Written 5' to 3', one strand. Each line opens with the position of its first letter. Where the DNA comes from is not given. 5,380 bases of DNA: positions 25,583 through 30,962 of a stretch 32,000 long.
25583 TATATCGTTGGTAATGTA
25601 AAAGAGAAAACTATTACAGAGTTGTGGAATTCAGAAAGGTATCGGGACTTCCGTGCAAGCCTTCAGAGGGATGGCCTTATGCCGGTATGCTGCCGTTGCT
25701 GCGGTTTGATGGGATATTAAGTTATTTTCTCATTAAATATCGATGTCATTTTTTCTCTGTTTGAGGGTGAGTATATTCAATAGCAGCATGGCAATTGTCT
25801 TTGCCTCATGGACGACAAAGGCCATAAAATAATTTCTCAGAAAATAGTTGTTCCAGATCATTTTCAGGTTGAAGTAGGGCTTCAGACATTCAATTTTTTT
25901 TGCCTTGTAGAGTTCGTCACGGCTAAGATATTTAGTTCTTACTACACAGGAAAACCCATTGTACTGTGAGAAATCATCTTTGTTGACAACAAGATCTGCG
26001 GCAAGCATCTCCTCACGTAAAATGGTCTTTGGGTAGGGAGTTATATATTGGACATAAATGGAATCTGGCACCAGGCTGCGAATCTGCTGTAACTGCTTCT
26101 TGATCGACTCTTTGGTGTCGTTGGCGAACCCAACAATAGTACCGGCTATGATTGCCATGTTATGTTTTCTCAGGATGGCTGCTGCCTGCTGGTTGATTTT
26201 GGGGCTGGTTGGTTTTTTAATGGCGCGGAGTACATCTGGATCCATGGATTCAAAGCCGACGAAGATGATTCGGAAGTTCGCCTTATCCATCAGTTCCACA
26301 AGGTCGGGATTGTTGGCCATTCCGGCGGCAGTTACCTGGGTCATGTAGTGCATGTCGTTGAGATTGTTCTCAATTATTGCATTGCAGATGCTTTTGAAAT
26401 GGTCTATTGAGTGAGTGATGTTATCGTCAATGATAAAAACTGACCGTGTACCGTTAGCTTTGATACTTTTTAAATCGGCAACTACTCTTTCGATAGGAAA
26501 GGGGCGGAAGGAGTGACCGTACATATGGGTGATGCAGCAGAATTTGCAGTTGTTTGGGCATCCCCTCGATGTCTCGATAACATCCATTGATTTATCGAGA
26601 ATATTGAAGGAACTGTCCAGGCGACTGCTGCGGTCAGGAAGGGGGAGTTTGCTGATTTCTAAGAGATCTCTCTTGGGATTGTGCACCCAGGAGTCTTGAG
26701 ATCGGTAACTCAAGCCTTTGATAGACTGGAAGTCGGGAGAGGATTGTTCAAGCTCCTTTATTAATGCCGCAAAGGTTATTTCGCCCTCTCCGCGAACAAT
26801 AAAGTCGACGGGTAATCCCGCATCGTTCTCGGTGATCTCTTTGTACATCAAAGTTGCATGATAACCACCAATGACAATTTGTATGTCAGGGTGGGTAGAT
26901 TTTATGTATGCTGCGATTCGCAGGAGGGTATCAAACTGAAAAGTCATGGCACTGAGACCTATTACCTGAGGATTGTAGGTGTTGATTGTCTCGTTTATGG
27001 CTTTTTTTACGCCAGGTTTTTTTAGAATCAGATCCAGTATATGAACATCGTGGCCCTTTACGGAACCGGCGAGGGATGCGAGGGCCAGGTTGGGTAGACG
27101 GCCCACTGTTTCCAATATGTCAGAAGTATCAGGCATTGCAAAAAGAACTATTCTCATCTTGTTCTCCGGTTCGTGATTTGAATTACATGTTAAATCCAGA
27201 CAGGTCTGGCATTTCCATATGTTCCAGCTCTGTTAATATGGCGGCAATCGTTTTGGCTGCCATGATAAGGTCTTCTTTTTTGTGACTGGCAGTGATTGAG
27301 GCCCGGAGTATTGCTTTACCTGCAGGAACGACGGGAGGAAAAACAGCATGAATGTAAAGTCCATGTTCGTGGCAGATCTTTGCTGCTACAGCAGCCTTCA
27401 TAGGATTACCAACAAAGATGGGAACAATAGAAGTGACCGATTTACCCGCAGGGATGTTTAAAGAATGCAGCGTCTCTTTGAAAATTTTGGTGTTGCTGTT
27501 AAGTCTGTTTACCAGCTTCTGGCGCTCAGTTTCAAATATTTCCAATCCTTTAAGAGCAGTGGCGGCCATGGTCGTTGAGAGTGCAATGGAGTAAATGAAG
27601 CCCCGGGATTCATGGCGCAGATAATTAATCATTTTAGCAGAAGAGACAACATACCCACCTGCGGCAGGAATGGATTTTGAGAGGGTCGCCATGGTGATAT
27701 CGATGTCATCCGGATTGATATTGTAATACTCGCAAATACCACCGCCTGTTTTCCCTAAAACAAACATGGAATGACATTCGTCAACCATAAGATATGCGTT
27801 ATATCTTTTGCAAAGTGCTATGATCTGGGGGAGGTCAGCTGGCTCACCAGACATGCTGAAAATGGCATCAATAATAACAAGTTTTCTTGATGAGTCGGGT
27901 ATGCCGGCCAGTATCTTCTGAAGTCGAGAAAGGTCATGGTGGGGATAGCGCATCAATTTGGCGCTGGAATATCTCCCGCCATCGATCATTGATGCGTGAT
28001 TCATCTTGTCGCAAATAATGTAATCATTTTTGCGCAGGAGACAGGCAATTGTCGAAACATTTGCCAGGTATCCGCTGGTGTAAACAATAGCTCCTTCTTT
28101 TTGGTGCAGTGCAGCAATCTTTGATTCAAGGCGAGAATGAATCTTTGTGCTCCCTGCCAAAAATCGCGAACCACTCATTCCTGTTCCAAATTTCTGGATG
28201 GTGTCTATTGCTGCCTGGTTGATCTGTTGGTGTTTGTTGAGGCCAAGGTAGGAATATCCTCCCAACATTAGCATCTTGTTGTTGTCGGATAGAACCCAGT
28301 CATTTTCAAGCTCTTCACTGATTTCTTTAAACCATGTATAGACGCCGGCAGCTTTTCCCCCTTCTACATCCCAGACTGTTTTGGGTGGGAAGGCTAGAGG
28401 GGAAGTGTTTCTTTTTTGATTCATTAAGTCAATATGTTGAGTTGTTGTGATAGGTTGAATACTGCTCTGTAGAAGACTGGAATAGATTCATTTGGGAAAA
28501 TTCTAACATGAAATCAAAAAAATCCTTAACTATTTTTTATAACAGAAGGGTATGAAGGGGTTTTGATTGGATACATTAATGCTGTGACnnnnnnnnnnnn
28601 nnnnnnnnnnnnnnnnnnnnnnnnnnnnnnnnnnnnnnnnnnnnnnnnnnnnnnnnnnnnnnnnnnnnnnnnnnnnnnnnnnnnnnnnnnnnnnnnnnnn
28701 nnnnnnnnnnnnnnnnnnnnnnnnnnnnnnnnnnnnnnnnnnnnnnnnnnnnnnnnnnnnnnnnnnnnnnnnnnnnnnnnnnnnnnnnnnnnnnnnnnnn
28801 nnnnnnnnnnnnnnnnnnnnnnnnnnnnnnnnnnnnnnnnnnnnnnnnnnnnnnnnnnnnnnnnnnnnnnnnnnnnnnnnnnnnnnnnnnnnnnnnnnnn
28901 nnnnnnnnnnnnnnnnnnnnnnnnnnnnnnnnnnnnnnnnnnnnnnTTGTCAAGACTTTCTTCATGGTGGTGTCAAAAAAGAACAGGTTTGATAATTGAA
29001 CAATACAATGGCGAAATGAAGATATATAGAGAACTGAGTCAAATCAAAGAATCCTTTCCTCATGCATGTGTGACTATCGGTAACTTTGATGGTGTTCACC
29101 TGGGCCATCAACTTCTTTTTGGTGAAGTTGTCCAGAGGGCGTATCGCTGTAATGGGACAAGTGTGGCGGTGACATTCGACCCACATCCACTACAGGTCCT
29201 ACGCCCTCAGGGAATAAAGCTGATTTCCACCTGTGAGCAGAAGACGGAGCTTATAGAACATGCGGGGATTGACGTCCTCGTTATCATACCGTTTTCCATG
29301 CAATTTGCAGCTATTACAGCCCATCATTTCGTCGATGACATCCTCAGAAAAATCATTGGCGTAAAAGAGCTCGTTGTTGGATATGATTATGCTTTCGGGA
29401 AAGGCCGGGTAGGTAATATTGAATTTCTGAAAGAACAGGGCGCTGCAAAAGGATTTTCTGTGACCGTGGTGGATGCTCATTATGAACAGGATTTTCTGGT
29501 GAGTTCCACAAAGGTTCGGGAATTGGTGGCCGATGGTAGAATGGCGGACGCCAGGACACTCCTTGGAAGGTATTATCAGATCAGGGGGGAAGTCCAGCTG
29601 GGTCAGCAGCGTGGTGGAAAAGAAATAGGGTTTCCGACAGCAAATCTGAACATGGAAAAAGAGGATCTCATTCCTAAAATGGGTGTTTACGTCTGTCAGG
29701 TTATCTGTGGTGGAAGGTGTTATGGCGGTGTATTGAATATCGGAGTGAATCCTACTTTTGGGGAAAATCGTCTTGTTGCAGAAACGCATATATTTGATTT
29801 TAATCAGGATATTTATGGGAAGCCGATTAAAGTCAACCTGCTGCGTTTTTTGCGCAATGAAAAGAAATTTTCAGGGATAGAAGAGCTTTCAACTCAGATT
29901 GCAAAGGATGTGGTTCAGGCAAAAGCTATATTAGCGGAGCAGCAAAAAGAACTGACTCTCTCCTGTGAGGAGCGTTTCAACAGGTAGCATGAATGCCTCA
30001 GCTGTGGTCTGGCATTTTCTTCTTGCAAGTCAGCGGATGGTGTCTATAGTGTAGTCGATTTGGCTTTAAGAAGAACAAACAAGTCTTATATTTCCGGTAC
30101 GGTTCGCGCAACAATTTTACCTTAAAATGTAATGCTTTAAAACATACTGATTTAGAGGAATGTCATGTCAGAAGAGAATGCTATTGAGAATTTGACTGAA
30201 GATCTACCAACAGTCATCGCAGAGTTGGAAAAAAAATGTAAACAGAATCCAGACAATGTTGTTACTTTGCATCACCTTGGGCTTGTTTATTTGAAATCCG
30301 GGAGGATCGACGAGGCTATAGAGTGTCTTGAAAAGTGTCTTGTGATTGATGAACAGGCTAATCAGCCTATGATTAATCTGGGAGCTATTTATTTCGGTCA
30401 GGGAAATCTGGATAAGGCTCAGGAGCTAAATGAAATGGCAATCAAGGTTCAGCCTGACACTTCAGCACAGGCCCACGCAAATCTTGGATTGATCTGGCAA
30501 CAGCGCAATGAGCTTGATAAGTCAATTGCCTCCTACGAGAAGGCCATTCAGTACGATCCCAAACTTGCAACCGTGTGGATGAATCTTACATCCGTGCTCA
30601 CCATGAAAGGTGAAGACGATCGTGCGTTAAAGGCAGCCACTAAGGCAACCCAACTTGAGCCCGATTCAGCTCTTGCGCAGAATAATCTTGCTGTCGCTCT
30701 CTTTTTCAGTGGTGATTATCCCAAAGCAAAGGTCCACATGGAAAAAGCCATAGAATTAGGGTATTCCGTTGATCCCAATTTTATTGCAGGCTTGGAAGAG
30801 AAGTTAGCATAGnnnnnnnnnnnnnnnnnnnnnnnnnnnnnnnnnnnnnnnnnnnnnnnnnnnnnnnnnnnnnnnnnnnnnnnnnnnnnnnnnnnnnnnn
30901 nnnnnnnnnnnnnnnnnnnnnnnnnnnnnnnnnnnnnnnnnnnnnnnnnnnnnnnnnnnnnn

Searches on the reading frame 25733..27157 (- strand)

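Call 6: search_protein_families(library=pfam, proteins=[window:25733-27157:-], max_evalue=0.01)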
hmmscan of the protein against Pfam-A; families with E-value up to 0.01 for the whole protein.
window:25733-27157:- (474 aa): 2 families
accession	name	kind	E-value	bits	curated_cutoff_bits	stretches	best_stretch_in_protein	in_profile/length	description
PF02310.24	B12-binding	-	1.6e-22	80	32.1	1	17-132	8-120/121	B12 binding domain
PF04055.27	Radical_SAM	-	5.7e-19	69.3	29.5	1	194-354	1-161/166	Radical SAM superfamily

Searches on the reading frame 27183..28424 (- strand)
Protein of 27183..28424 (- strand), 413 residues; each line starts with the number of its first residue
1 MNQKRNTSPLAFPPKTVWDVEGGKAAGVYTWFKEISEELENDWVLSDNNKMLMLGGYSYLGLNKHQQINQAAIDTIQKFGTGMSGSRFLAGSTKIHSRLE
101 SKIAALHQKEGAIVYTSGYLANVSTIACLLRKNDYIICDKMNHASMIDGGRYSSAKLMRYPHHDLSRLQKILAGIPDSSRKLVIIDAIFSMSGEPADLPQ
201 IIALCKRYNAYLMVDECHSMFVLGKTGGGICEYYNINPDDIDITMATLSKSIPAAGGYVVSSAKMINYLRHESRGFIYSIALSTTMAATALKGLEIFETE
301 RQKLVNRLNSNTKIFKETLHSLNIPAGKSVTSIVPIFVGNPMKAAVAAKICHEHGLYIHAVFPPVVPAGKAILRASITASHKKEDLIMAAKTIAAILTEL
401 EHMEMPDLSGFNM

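Call 6: search_protein_families(library=pfam, proteins=[window:27183-28424:-], max_evalue=0.01)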
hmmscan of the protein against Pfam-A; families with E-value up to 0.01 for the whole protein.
window:27183-28424:- (413 aa): 6 families
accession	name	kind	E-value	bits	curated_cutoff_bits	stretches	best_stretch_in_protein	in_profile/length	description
PF00155.27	Aminotran_1_2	-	3.1e-48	165.3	19.7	1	50-393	2-361/361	Aminotransferase class I and II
PF01053.26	Cys_Met_Meta_PP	-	4.5e-08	32.5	27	1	95-218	53-176/381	Cys/Met metabolism PLP-dependent enzyme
PF01212.27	Beta_elim_lyase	-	9e-07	28.9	27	1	96-272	34-222/288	Beta-eliminating lyase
PF00266.25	Aminotran_5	-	1e-06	28.4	21.5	1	71-219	14-179/371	Aminotransferase class-V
PF00202.27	Aminotran_3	-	0.0001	21.5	30.5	1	196-326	211-333/403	Aminotransferase class-III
PF01041.23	DegT_DnrJ_EryC1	-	0.0047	16.6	19.8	0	98-220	28-150/360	DegT/DnrJ/EryC1/StrS aminotransferase family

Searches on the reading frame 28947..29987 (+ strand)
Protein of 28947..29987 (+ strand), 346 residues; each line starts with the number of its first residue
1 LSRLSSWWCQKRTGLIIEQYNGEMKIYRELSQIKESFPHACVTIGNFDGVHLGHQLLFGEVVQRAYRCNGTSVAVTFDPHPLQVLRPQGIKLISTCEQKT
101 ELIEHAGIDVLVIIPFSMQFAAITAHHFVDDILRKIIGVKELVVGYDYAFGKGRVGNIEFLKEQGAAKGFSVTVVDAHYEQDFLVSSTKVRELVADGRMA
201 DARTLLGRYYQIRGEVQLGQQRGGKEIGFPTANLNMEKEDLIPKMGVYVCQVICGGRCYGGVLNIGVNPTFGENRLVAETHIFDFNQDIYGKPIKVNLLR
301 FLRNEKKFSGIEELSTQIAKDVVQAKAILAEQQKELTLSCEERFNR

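Call 16: search_protein_families(library=pfam, proteins=[window:28947-29987:+], max_evalue=0.01)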
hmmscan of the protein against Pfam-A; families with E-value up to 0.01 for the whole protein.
window:28947-29987:+ (346 aa): 3 families
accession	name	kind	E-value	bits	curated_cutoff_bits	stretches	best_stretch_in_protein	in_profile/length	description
PF06574.18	FAD_syn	-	1.2e-45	155.6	27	1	38-188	6-157/158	FAD synthetase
PF01687.23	Flavokinase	-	1.3e-44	151.8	19.6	1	206-329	1-124/124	Riboflavin kinase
PF01467.32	CTP_transf_like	-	0.0051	17.5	21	1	43-192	2-132/133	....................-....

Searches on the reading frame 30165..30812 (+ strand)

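Call 16: search_protein_families(library=pfam, proteins=[window:30165-30812:+], max_evalue=0.01)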
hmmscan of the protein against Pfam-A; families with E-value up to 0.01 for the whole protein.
window:30165-30812:+ (215 aa): 29 families (the best 25 are shown)
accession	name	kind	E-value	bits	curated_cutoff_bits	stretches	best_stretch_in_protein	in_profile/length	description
PF00515.34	TPR_1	-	3.1e-34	115.8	27.8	4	101-133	1-33/34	Tetratricopeptide repeat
PF07719.23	TPR_2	-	1.1e-31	106.7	27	3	35-64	4-33/34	Tetratricopeptide repeat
PF13181.12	TPR_8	-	3.1e-24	83.5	25.7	2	35-63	4-32/34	Tetratricopeptide repeat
PF13414.12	TPR_11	-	3e-23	81.7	26.8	3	113-142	6-35/42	TPR repeat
PF13424.12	TPR_12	-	5.6e-22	78.2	30.1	3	69-129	6-73/77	Tetratricopeptide repeat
PF13431.12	TPR_17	-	2.2e-19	68.5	24.4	2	26-53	7-34/34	Tetratricopeptide repeat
PF14559.12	TPR_19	-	1.5e-18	67.3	25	3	43-104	2-62/68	Tetratricopeptide repeat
PF13374.12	TPR_10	-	7.1e-18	64.4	27.5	2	34-61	4-31/42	Tetratricopeptide repeat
PF13428.12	TPR_14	-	7.7e-14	51.3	23.5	0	35-73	4-42/44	Tetratricopeptide repeat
PF23914.1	TPR_CcmH_CycH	-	2.8e-13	50.4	42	2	128-186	43-101/158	Cytochrome c-type biogenesis protein H TPR domain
PF13432.12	TPR_16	-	3.4e-13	50.2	32.7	3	73-132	4-62/65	Tetratricopeptide repeat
PF13176.12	TPR_7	-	3.5e-12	45.8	27.9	1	34-67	1-34/36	Tetratricopeptide repeat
PF07721.20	TPR_4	-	5.2e-11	42.5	27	0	170-193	2-25/26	Tetratricopeptide repeat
PF13371.12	TPR_9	-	8.3e-11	42.2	35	0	72-134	1-62/73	Tetratricopeptide repeat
PF13174.12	TPR_6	-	1.9e-10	41.1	26.3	0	36-59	4-27/33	Tetratricopeptide repeat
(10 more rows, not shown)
